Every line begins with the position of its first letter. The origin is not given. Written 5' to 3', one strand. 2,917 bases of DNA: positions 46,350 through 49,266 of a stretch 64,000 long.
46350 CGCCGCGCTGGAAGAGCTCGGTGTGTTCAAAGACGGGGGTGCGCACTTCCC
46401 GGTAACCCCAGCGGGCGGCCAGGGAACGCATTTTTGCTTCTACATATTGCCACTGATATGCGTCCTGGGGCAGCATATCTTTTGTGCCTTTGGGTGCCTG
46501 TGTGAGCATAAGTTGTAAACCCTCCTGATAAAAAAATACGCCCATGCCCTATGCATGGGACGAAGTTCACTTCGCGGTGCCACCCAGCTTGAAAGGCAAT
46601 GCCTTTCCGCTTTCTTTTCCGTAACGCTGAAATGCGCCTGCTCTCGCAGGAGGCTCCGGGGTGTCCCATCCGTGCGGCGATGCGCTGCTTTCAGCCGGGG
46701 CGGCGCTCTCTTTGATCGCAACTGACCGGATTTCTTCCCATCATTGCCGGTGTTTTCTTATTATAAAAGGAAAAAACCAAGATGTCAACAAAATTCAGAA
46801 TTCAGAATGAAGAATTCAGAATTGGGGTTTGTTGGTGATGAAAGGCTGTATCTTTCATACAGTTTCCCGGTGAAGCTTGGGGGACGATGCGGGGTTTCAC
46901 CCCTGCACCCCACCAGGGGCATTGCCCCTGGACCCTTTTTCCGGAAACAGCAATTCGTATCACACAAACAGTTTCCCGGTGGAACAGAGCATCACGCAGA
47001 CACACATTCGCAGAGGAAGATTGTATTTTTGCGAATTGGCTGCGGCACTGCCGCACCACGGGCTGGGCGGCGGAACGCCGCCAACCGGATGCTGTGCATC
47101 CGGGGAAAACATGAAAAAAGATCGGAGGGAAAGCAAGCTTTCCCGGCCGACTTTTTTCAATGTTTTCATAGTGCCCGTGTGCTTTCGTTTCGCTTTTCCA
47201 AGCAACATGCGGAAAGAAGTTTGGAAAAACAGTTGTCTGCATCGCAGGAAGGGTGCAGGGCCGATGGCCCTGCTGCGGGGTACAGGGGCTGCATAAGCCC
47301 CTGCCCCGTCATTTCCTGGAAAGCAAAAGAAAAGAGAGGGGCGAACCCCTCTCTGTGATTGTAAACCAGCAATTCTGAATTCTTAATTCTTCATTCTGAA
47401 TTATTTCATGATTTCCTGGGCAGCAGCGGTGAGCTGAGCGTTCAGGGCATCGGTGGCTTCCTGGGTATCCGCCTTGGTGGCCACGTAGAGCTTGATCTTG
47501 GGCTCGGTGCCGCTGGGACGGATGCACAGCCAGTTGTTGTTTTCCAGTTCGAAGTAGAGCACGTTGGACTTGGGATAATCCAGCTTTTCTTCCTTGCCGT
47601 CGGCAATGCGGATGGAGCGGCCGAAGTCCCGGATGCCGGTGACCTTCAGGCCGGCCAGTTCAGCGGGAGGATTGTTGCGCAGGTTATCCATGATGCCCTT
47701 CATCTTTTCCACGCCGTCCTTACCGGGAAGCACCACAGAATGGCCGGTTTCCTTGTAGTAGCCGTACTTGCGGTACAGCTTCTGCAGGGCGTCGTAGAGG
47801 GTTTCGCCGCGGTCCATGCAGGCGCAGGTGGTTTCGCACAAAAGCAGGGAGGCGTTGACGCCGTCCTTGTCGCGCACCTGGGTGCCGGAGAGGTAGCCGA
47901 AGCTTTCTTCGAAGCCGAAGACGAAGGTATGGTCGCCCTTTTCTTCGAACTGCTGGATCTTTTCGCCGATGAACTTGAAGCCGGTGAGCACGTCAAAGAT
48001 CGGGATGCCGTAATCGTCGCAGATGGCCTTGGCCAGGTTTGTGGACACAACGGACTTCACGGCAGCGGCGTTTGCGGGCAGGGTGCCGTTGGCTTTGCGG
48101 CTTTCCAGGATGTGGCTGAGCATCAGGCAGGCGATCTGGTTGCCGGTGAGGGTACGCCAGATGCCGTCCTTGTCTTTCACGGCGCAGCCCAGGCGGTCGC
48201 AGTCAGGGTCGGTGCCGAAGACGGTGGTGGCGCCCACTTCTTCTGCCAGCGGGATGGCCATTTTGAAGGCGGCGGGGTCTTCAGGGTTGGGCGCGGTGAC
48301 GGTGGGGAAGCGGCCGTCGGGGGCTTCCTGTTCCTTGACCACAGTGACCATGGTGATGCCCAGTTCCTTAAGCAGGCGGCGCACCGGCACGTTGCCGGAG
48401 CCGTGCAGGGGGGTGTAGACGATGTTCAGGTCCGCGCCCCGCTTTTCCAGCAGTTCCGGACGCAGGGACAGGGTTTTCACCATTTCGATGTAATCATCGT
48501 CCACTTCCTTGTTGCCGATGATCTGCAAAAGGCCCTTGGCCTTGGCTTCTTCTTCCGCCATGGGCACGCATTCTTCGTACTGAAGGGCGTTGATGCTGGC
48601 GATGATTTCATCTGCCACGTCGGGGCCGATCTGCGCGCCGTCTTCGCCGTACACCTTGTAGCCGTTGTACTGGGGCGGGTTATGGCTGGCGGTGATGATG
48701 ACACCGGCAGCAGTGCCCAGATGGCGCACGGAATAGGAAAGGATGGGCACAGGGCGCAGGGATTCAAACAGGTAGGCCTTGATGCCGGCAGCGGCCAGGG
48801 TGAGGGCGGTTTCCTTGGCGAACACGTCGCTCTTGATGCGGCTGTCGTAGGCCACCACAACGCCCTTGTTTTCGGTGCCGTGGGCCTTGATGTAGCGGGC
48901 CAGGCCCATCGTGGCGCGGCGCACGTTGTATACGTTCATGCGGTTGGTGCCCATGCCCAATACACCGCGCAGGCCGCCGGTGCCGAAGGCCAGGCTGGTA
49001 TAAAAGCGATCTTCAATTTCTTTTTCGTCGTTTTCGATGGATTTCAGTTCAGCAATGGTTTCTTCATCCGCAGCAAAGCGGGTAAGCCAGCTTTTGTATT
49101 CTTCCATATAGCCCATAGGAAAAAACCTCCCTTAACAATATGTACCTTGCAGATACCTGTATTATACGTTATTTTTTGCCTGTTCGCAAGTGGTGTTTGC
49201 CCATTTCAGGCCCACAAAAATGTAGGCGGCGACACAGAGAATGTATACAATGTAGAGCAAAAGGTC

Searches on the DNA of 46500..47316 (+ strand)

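Call 64: search_dna_similar(query=window:46877-47316:+, collection=plasmids, mode=distant, max_rows=10)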
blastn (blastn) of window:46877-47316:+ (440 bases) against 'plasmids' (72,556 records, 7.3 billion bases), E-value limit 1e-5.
No match.

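Call 65: search_dna_similar(query=window:46877-47316:+, collection=phages, mode=distant, max_rows=10)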
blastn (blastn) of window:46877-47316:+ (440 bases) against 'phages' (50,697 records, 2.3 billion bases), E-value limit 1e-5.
No match.

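Call 80: search_rna_families(source=window, start=46500, end=46880, threshold=evalue, max_evalue=0.01)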
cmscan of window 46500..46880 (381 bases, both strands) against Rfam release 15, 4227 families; matches with E-value up to 0.01: 1.
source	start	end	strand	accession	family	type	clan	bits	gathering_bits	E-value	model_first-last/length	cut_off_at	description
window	46553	46753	-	RF00230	T-box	Cis-reg; leader;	-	83.7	93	7.2e-19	1-219/219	no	T-box leader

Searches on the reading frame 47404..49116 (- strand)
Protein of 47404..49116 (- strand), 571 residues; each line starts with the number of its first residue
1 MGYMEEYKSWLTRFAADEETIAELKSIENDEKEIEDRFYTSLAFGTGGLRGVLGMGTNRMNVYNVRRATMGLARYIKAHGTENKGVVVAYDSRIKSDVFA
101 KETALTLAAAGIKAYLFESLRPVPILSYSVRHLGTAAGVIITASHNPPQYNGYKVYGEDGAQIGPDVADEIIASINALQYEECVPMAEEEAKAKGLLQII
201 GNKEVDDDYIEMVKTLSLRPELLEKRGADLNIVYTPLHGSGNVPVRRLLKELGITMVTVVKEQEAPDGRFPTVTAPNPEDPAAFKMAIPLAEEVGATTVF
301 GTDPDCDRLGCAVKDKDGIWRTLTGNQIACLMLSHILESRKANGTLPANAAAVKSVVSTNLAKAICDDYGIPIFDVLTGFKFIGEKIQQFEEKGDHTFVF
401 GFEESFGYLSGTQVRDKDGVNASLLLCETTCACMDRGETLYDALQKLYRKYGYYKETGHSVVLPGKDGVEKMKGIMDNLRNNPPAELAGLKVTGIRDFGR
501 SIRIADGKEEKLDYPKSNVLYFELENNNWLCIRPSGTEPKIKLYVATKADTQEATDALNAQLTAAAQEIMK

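Call 87: find_encoding_contigs(protein=window:47404-49116:-, flank=2500, max_places=10)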
Protein window:47404-49116:- (571 aa): no gene with exactly this product is on record in the collection.

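Call 89: find_homologous_proteins(query=window:47404-49116:-, max_evalue=1e-100)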
Query window:47404-49116:- (571 aa): 7998 proteins with E <= 1e-100 among 8000 candidates; the best 120 are listed.
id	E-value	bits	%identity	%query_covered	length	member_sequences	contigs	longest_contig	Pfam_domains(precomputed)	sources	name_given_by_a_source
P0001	0.0e+0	1296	100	100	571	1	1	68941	PF02878.23,PF00408.27,PF02879.23,PF02880.23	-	-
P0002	0.0e+0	1272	98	100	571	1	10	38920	PF02878.23,PF00408.27,PF02879.23,PF02880.23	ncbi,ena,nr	ncbi:MAG: phospho-sugar mutase [Clostridia bacterium]|nr:phospho-sugar mutase [Clostridia bacterium]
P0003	0.0e+0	1270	98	100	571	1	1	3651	PF02878.23,PF00408.27,PF02879.23,PF02880.23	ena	-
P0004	0.0e+0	1251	96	100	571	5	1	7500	PF02878.23,PF00408.27,PF02879.23,PF02880.23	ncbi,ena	-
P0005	0.0e+0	1243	96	100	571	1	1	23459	PF02878.23,PF00408.27,PF02879.23,PF02880.23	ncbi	-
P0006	0.0e+0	1233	95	100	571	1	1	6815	PF02878.23,PF00408.27,PF02879.23,PF02880.23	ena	-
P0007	0.0e+0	1220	94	100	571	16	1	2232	PF02878.23,PF00408.27,PF02879.23,PF02880.23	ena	-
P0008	0.0e+0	1217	93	100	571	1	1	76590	PF02878.23,PF00408.27,PF02879.23,PF02880.23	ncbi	-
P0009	0.0e+0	1211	93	100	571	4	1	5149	PF02878.23,PF00408.27,PF02879.23,PF02880.23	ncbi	-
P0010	0.0e+0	1193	92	100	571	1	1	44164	PF02878.23,PF00408.27,PF02879.23,PF02880.23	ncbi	-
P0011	0.0e+0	1029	78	100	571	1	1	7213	PF02878.23,PF00408.27,PF02879.23,PF02880.23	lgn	-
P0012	0.0e+0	1028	78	100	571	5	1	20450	PF02878.23,PF00408.27,PF02879.23,PF02880.23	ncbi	-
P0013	0.0e+0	1027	78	100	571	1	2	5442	PF02878.23,PF00408.27,PF02879.23,PF02880.23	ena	-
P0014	0.0e+0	1024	78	100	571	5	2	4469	PF02878.23,PF00408.27,PF02879.23,PF02880.23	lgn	-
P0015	0.0e+0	1021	78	100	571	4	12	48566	PF02878.23,PF00408.27,PF02879.23,PF02880.23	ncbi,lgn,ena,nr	ncbi:MAG: phospho-sugar mutase [Clostridia bacterium]|nr:phospho-sugar mutase [Clostridia bacterium]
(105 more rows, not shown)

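Call 90: find_encoding_contigs(protein=P0002, flank=3000, max_places=6)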
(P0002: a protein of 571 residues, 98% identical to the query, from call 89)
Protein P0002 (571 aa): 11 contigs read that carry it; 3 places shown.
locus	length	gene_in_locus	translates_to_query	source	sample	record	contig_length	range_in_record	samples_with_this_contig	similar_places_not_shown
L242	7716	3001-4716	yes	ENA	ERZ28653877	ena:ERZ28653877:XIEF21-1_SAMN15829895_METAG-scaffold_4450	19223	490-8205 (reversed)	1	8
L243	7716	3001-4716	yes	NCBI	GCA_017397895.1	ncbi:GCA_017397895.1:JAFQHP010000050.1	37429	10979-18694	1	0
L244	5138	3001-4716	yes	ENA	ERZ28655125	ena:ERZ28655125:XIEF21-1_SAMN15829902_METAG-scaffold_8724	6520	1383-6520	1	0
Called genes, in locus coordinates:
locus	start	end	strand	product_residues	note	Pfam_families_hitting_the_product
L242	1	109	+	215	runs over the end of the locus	-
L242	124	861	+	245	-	PF01791:DeoC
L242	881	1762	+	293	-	PF09992:NAGPA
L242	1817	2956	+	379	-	PF01790:LGT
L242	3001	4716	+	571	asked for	PF02878:PGM_PMM_I, PF02879:PGM_PMM_II, PF02880:PGM_PMM_III, PF00408:PGM_PMM_IV (weak)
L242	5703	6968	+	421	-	PF13393:tRNA-synt_His, PF00587:tRNA-synt_2b, PF13393:tRNA-synt_His, PF03129:HGTP_anticodon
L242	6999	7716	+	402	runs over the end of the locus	?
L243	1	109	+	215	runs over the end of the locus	-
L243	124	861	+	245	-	PF01791:DeoC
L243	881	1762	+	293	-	PF09992:NAGPA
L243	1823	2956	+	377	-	PF01790:LGT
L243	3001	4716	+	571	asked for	PF02878:PGM_PMM_I, PF02879:PGM_PMM_II, PF02880:PGM_PMM_III, PF00408:PGM_PMM_IV (weak)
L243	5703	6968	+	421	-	PF13393:tRNA-synt_His, PF00587:tRNA-synt_2b, PF13393:tRNA-synt_His, PF03129:HGTP_anticodon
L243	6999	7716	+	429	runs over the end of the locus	PF01336:tRNA_anti-codon, PF00152:tRNA-synt_2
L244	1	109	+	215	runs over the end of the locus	-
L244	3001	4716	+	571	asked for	PF02878:PGM_PMM_I, PF02879:PGM_PMM_II, PF02880:PGM_PMM_III, PF00408:PGM_PMM_IV (weak)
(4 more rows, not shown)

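Call 91: find_encoding_contigs(protein=P0005, flank=3000, max_places=3)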
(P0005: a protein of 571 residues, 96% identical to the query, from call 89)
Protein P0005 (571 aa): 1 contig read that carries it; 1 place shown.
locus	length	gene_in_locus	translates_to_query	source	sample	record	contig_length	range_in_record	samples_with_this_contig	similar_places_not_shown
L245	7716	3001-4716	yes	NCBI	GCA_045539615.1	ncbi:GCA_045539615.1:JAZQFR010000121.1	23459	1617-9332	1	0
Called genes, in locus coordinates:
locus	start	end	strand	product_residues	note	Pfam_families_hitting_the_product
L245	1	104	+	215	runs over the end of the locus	-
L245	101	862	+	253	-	PF01791:DeoC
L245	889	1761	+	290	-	PF09992:NAGPA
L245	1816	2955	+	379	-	PF01790:LGT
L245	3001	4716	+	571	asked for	PF02878:PGM_PMM_I, PF02879:PGM_PMM_II, PF02880:PGM_PMM_III, PF00408:PGM_PMM_IV (weak)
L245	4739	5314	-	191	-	-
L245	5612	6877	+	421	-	PF13393:tRNA-synt_His, PF00587:tRNA-synt_2b, PF13393:tRNA-synt_His, PF03129:HGTP_anticodon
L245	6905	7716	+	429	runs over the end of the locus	PF01336:tRNA_anti-codon, PF00152:tRNA-synt_2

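Call 92: find_encoding_contigs(protein=P0010, flank=3000, max_places=3)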
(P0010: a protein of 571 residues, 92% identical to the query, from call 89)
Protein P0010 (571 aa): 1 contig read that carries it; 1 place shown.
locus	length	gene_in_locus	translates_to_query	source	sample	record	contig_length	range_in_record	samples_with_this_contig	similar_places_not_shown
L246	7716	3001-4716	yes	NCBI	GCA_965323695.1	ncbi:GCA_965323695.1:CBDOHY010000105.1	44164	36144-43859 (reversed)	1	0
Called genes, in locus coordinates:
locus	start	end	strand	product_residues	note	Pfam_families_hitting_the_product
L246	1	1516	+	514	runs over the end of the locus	PF01676:Metalloenzyme, PF06415:iPGM_N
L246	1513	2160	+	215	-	-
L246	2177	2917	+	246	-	PF01791:DeoC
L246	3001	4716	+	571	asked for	PF02878:PGM_PMM_I, PF02879:PGM_PMM_II, PF02880:PGM_PMM_III, PF00408:PGM_PMM_IV (weak)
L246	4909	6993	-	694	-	PF03030:H_PPase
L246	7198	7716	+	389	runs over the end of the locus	-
